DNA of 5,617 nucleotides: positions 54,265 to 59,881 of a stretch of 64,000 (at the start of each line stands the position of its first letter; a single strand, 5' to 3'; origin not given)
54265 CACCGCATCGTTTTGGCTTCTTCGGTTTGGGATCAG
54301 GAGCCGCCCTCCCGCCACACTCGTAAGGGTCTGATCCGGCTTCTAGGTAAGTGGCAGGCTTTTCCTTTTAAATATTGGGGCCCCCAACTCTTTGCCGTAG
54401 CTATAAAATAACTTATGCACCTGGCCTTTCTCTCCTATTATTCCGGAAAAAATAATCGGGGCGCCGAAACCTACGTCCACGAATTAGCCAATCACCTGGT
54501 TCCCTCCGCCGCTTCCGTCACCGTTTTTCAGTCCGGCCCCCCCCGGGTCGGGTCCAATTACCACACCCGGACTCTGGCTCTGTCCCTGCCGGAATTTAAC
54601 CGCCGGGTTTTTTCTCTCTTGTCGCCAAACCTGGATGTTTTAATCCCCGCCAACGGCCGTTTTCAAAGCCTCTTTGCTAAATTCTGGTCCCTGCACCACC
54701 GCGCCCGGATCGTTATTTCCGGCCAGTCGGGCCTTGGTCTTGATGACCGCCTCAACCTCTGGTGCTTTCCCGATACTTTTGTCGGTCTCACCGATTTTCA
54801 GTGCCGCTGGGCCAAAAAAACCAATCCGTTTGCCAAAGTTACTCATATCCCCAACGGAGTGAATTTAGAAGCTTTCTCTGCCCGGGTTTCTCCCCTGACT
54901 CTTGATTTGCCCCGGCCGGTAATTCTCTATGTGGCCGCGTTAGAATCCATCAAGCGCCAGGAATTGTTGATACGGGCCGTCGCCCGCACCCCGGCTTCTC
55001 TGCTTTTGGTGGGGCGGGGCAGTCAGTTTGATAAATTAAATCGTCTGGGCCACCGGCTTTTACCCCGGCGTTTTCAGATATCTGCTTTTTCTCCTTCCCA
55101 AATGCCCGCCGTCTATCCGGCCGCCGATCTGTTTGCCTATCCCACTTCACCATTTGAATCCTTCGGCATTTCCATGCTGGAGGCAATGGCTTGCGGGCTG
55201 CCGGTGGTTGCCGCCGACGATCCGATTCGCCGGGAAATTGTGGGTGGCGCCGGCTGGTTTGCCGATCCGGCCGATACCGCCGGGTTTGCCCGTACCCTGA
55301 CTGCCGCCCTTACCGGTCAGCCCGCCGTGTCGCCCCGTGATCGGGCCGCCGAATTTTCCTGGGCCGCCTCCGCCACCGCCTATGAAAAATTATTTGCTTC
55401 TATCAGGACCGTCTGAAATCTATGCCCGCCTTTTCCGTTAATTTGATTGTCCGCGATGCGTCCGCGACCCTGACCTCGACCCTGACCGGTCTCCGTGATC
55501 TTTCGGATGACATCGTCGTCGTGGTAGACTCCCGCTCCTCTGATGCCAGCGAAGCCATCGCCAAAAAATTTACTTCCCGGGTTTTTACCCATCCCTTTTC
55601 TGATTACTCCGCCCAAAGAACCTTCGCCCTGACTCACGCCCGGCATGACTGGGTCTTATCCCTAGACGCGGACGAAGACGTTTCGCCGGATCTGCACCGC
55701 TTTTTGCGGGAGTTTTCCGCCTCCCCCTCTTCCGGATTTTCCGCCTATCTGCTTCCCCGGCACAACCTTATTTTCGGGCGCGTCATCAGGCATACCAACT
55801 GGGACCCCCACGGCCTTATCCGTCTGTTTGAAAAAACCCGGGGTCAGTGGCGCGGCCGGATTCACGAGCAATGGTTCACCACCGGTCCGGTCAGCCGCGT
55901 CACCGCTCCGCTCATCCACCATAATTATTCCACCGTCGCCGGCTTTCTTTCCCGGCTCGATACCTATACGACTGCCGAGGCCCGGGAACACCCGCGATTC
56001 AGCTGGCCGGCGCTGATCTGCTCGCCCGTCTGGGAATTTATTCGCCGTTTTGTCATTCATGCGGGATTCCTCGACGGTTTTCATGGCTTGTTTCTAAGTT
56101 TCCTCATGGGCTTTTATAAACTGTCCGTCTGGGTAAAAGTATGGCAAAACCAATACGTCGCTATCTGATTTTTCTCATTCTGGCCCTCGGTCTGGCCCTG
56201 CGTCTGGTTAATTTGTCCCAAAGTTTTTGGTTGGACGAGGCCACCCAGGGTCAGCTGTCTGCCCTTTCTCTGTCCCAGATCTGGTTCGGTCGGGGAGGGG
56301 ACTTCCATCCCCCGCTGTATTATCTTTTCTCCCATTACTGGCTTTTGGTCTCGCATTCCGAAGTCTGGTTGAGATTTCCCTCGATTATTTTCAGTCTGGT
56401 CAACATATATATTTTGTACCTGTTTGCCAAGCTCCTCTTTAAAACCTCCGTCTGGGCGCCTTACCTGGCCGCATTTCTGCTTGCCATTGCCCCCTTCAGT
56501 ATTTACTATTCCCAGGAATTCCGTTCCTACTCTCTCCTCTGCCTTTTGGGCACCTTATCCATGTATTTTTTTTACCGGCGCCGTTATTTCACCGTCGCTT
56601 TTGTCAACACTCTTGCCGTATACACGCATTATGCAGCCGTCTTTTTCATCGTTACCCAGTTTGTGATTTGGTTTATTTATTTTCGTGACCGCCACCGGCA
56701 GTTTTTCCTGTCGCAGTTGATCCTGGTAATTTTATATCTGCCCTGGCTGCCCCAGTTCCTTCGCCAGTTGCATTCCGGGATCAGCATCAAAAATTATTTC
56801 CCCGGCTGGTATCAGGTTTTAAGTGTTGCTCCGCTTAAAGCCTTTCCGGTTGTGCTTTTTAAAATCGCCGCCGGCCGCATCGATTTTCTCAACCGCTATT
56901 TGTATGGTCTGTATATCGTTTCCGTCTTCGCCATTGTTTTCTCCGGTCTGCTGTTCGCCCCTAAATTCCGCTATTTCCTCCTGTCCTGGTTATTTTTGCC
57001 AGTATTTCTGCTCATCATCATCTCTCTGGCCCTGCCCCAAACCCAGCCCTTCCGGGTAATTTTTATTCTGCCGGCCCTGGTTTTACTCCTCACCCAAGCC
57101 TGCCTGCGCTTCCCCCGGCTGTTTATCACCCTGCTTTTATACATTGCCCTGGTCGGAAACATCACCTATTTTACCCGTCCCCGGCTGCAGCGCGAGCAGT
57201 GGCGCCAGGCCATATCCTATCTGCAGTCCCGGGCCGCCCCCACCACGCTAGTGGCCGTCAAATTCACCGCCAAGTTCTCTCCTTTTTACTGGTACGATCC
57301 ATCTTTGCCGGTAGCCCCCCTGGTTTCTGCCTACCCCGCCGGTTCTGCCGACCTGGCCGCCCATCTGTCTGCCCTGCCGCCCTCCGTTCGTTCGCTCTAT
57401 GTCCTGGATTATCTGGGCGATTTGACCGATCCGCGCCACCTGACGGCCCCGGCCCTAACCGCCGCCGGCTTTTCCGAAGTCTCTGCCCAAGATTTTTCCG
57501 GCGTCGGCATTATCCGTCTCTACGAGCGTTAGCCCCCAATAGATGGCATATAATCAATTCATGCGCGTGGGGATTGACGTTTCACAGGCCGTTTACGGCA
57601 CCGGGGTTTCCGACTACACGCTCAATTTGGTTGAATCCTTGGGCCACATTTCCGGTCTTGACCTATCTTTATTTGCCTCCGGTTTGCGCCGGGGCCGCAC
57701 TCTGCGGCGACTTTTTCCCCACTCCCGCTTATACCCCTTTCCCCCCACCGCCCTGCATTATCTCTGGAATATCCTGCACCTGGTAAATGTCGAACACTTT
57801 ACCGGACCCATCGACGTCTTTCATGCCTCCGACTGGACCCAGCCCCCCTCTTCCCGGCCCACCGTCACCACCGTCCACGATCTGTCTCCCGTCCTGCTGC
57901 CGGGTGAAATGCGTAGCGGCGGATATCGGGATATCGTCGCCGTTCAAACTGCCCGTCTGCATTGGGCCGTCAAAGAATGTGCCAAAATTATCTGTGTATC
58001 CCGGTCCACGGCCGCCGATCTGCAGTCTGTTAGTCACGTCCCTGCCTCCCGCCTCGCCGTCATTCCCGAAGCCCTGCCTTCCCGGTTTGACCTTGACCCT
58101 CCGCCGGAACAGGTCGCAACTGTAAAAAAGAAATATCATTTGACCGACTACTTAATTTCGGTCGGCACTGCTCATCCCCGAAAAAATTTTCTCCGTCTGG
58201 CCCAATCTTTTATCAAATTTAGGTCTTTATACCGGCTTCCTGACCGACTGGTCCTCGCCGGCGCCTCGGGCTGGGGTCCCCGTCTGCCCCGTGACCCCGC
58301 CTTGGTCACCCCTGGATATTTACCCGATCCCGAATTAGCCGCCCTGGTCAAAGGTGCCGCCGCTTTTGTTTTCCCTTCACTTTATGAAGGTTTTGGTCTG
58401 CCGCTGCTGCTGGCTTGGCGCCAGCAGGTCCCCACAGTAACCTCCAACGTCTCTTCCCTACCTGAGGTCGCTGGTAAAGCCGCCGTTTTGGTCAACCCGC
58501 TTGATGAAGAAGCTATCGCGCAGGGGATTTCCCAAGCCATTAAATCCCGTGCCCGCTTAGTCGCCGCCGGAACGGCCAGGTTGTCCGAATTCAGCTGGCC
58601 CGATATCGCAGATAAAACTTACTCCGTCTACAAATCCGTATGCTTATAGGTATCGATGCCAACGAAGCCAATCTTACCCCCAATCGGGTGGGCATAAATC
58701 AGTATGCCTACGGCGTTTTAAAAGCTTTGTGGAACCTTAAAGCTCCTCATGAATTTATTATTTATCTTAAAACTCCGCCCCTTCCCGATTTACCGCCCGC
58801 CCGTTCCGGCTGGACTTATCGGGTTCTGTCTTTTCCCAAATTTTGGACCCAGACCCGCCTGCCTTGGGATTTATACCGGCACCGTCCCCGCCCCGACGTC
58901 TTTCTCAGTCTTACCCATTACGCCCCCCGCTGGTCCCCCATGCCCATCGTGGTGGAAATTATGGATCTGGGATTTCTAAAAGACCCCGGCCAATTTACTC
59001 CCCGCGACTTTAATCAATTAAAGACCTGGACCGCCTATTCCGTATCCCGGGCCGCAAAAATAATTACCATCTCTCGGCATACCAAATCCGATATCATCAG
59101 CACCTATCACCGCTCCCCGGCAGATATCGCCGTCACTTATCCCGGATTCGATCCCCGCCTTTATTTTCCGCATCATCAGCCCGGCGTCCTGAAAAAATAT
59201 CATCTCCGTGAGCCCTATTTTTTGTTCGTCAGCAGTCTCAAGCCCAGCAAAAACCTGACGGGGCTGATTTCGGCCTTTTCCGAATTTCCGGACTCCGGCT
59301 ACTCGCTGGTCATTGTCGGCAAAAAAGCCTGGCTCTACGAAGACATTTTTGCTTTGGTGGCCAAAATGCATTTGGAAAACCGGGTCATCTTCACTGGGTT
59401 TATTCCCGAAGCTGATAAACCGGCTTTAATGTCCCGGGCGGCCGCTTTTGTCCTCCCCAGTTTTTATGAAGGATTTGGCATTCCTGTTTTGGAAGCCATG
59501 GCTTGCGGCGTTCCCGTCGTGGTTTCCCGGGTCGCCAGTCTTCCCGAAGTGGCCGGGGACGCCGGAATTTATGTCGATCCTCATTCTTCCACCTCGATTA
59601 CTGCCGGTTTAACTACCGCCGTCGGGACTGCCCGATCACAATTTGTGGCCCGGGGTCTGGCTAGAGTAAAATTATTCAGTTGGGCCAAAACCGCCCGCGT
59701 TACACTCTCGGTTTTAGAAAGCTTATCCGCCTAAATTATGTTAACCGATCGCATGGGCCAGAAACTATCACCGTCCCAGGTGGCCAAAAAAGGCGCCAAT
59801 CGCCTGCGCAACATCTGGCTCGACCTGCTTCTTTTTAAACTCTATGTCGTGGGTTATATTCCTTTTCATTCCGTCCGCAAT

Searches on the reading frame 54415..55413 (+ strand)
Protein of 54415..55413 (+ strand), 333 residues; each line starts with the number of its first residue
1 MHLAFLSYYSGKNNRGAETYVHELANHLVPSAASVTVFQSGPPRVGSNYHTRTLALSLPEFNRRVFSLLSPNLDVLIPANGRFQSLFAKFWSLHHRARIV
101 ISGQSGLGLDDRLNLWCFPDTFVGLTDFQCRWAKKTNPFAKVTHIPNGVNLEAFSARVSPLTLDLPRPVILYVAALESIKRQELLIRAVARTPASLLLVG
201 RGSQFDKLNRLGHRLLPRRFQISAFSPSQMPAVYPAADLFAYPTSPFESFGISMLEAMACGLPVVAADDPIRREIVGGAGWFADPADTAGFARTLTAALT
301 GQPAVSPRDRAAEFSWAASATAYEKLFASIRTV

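Call 66: search_protein_families(library=pfam, proteins=[window:54415-55413:+], max_evalue=0.001)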
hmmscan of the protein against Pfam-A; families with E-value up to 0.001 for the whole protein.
window:54415-55413:+ (333 aa): 3 families
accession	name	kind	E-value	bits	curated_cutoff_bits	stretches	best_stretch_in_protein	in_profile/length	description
PF00534.26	Glycos_transf_1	-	9.8e-24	84.2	26.4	1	164-302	12-159/172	Glycosyl transferases group 1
PF13692.12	Glyco_trans_1_4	-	2.4e-21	76.9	27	1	167-299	1-140/142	Glycosyl transferases group 1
PF13439.12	Glyco_transf_4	-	5e-05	23.8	28.5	1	16-152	3-169/170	Glycosyltransferase Family 4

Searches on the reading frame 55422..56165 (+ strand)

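Call 66: search_protein_families(library=pfam, proteins=[window:55422-56165:+], max_evalue=0.001)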
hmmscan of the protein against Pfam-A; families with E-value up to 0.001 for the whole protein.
window:55422-56165:+ (248 aa): 2 families
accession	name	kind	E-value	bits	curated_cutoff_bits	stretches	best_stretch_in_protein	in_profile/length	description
PF00535.33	Glycos_transf_2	-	2.1e-12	47.8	23.3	1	9-104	5-109/168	Glycosyl transferase family 2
PF13704.12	Glyco_tranf_2_4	-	0.00066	20.6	27.5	0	11-85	1-82/98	Glycosyl transferase family 2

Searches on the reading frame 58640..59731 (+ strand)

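Call 66: search_protein_families(library=pfam, proteins=[window:58640-59731:+], max_evalue=0.001)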
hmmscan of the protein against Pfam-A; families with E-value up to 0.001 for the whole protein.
window:58640-59731:+ (364 aa): 5 families
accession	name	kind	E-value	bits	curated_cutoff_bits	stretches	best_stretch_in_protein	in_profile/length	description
PF00534.26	Glycos_transf_1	-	7.6e-33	113.9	26.4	1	190-326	14-154/172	Glycosyl transferases group 1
PF13692.12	Glyco_trans_1_4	-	1.1e-28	100.7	27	1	192-324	2-136/142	Glycosyl transferases group 1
PF20706.3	GT4-conflict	-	1.1e-08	35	26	1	182-297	193-312/385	Family 4 Glycosyltransferase in conflict systems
PF13439.12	Glyco_transf_4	-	3.5e-06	27.6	28.5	1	18-172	3-168/170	Glycosyltransferase Family 4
PF13524.12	Glyco_trans_1_2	-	0.00013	22.4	25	1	220-307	14-93/144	Glycosyl transferase-like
